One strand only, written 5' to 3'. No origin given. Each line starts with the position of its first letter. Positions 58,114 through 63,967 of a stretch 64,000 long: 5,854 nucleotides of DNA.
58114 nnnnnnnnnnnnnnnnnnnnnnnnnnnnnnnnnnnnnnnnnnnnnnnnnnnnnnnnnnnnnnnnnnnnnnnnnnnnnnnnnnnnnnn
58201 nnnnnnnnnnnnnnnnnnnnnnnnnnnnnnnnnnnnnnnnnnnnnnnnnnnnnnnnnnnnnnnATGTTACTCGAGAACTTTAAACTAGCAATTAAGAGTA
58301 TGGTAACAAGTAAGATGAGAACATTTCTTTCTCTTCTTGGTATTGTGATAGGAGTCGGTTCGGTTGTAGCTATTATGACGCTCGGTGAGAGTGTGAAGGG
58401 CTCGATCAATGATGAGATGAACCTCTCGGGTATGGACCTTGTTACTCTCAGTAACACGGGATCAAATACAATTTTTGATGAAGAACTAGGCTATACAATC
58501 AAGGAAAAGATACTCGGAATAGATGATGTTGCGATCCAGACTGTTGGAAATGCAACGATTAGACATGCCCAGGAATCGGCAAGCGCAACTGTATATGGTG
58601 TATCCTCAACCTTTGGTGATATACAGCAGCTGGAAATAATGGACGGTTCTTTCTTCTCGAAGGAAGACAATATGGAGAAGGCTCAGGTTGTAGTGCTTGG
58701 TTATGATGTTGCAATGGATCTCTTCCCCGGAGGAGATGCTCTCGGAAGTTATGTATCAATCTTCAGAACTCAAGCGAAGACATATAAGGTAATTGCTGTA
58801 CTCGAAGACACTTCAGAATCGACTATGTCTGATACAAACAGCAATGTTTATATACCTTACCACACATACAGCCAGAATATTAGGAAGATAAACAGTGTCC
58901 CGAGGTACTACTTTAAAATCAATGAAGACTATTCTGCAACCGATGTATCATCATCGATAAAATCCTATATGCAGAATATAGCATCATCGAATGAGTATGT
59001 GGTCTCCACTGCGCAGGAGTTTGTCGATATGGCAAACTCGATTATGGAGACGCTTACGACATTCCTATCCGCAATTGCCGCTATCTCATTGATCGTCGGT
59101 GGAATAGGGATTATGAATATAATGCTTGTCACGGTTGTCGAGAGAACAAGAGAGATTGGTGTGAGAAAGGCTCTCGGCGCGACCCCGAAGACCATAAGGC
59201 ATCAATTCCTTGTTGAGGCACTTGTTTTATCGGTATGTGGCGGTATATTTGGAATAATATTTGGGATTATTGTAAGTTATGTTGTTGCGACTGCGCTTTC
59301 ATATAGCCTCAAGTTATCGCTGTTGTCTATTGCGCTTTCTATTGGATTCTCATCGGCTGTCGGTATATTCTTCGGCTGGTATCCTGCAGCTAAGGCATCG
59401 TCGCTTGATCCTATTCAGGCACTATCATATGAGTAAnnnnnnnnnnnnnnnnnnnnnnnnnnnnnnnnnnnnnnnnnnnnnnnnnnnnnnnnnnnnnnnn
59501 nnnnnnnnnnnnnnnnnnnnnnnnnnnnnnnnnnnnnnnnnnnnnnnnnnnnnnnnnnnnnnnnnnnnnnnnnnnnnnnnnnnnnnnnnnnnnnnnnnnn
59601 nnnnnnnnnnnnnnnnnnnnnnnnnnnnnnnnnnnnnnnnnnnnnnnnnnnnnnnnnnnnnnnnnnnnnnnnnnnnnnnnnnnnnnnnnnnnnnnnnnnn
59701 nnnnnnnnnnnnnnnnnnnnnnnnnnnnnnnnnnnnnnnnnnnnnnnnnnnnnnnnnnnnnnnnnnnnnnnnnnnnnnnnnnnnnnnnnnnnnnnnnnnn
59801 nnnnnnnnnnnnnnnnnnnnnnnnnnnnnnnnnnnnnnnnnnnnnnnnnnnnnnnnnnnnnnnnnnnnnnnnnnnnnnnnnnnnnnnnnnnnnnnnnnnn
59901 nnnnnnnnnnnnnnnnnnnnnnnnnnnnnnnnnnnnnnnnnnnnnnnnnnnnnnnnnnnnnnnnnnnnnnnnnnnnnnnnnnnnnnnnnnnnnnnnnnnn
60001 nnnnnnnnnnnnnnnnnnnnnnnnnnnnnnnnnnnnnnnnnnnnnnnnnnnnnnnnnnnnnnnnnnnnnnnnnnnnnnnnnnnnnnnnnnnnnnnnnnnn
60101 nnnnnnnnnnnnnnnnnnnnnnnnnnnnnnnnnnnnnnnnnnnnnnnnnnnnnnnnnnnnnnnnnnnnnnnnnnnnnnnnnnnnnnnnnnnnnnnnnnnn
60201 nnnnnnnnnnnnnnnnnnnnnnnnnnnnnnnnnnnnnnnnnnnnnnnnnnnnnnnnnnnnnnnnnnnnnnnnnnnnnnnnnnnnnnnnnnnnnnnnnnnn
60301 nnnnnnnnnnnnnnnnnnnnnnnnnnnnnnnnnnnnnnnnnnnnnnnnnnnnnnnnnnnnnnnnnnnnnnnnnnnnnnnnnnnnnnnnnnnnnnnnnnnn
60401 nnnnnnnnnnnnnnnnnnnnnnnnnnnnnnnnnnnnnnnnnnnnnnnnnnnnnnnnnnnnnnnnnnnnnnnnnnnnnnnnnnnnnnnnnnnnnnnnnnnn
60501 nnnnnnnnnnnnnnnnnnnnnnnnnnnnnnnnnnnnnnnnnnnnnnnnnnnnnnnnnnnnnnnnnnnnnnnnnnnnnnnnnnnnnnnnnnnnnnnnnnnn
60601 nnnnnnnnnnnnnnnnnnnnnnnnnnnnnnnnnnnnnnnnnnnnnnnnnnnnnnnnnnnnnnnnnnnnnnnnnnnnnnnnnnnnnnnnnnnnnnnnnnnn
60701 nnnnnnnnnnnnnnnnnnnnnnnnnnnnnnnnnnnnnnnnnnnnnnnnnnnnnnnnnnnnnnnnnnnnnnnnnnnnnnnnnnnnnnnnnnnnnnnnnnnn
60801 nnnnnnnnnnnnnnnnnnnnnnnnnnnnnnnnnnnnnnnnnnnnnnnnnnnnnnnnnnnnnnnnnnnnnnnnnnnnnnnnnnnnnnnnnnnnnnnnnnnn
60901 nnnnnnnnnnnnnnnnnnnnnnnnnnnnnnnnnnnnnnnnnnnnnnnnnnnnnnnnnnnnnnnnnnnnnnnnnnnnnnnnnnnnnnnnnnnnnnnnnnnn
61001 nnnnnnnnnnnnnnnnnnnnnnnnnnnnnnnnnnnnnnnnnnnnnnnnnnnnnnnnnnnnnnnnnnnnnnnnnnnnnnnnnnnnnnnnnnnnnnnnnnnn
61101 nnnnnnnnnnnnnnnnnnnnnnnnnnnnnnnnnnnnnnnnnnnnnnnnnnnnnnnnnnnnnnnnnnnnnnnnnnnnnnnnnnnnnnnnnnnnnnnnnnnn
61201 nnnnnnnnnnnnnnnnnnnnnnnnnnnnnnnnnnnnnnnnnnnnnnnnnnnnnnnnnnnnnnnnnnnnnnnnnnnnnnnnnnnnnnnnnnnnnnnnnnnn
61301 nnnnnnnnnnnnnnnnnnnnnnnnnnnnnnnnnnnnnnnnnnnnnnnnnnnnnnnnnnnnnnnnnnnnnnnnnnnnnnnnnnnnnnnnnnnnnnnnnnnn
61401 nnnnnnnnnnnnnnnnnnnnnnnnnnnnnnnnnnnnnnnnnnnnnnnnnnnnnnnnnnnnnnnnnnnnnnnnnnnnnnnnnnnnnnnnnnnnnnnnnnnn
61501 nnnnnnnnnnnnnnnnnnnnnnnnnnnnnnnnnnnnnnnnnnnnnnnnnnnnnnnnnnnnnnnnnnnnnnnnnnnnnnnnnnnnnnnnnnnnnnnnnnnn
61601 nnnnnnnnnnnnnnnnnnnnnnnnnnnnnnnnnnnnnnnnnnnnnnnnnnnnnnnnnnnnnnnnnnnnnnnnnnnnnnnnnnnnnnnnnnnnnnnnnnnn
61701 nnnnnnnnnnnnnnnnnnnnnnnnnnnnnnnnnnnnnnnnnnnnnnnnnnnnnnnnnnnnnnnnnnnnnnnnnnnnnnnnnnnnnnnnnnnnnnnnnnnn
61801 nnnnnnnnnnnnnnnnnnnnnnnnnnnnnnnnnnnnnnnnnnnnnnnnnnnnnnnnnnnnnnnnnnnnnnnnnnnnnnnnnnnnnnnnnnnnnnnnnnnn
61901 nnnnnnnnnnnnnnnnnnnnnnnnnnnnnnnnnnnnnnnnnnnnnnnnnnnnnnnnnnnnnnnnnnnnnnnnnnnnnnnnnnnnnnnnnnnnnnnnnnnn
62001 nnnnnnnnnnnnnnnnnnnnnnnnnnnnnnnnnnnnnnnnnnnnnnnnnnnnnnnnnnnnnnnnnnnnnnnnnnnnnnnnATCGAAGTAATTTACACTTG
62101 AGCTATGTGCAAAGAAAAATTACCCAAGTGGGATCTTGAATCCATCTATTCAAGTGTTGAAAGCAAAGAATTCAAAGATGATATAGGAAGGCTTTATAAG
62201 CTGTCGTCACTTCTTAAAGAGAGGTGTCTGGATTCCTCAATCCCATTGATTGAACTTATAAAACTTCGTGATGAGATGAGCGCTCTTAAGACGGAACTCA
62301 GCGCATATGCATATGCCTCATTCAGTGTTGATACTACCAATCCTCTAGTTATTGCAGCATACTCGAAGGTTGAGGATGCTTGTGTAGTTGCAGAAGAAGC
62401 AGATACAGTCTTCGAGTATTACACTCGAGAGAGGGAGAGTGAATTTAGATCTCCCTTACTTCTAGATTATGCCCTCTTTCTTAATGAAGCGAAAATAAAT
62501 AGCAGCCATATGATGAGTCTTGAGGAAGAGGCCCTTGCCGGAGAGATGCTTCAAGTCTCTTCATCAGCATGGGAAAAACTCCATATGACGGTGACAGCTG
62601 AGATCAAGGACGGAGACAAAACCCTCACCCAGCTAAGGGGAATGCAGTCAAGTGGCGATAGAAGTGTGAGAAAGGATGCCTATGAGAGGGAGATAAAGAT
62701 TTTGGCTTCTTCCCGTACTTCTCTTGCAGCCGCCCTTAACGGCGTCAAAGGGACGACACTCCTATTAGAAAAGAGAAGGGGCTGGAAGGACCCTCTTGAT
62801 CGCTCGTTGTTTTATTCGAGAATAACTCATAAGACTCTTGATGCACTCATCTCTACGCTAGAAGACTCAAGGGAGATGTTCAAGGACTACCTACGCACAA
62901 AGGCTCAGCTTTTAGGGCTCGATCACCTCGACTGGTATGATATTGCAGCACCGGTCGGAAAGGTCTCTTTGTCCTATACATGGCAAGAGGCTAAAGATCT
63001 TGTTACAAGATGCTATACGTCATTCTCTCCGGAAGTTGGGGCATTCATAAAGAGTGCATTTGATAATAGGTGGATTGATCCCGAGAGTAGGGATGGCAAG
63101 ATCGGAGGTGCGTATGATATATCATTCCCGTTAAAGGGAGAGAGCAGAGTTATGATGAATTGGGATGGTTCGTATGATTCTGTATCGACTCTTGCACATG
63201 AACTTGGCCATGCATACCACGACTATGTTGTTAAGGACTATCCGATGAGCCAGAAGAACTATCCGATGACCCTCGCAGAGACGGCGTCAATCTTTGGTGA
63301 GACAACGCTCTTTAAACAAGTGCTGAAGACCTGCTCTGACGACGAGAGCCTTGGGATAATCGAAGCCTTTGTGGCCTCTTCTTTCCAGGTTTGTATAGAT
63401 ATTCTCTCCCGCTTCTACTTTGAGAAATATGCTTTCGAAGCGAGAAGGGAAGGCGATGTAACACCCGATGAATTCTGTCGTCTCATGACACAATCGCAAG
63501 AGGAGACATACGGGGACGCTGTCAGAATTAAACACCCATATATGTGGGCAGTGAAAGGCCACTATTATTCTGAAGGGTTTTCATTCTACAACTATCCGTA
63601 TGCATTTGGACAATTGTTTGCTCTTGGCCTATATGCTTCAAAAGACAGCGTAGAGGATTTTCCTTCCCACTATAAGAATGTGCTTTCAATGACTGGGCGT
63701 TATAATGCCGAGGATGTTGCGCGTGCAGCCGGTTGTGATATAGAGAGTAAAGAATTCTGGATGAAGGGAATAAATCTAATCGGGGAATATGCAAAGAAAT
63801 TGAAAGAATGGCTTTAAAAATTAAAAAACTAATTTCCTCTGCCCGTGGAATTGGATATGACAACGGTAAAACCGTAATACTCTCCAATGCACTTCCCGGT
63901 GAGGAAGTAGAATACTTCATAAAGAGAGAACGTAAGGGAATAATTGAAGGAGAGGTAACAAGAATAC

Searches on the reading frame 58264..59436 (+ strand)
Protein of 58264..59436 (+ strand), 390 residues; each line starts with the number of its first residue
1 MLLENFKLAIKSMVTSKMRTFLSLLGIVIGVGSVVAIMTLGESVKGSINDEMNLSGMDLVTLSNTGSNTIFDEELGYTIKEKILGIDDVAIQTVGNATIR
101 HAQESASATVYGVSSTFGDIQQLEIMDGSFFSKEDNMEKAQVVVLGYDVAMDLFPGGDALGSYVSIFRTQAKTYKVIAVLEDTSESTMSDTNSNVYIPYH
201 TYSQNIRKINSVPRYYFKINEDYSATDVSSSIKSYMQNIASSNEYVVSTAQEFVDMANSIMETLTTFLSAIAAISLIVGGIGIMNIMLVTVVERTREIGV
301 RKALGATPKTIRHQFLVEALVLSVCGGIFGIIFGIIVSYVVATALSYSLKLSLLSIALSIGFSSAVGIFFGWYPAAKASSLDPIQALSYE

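Call 59: search_protein_families(library=pfam, proteins=[window:58264-59436:+], max_evalue=0.001)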
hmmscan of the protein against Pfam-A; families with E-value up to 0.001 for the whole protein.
window:58264-59436:+ (390 aa): 2 families
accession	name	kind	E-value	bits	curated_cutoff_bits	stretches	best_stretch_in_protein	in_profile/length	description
PF12704.14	MacB_PCD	-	6.7e-33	115.2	27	1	20-234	1-206/207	MacB-like periplasmic core domain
PF02687.27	FtsX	-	2.9e-20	72.9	25.5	1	270-383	2-120/120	FtsX-like permease C-terminal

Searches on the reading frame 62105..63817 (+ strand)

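Call 59: search_protein_families(library=pfam, proteins=[window:62105-63817:+], max_evalue=0.001)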
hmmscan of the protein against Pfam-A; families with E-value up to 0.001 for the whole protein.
window:62105-63817:+ (570 aa): 2 families
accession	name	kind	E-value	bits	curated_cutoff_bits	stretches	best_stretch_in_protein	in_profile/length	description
PF01432.26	Peptidase_M3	-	4.9e-30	105.7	27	1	180-557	2-456/457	Peptidase family M3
PF08439.15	Peptidase_M3_N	-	2.6e-06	28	25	1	117-168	18-69/70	Oligopeptidase F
